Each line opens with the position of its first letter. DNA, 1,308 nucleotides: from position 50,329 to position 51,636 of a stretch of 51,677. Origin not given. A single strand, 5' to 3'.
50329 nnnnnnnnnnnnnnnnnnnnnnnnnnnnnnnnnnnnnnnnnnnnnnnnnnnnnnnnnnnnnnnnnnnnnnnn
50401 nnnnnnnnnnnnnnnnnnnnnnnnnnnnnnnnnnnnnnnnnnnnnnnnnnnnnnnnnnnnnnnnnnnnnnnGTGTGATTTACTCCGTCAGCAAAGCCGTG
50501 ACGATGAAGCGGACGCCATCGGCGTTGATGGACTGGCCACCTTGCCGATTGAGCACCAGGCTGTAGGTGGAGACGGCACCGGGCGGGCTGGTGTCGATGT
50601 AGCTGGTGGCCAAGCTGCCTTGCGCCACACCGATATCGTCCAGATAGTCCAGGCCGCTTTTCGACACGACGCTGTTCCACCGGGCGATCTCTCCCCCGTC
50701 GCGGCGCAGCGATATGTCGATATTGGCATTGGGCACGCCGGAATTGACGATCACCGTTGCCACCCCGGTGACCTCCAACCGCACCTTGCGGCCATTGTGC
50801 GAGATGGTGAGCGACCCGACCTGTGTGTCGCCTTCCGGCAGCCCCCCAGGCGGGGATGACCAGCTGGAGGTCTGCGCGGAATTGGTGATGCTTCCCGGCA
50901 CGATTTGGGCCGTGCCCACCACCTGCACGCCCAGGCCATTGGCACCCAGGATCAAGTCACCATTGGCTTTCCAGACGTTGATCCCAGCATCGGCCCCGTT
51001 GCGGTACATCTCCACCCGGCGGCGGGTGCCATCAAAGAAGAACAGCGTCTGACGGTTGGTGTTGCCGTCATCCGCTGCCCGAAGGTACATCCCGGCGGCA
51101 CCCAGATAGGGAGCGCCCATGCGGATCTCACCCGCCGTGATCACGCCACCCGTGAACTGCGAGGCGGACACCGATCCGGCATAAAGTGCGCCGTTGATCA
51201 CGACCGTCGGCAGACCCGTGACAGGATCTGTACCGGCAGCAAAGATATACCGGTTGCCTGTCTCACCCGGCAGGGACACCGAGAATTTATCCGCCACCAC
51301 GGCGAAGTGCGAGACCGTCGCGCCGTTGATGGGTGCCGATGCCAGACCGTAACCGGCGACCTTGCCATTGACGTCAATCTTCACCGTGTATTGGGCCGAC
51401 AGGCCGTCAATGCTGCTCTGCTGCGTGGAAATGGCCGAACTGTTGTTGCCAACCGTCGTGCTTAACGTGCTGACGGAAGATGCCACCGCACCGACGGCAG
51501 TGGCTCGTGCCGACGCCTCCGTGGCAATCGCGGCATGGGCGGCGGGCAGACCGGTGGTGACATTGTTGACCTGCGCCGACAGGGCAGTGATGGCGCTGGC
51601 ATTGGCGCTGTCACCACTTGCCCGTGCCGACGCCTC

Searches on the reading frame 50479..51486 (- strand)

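Call 10: search_protein_families(library=phrogs, proteins=[window:50479-51486:-], max_evalue=0.00001)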
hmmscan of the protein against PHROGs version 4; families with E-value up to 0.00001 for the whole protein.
window:50479-51486:- (335 aa): 3 families
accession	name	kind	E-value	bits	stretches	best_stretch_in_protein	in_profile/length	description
phrog_2589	-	tail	5e-10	37.4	1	2-110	3446-3547/3686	tail protein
phrog_11678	-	unknown function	7.7e-10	37.7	1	2-109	2056-2164/2223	-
phrog_5911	-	tail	1.8e-09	35.6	1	6-122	2938-3046/3089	tail protein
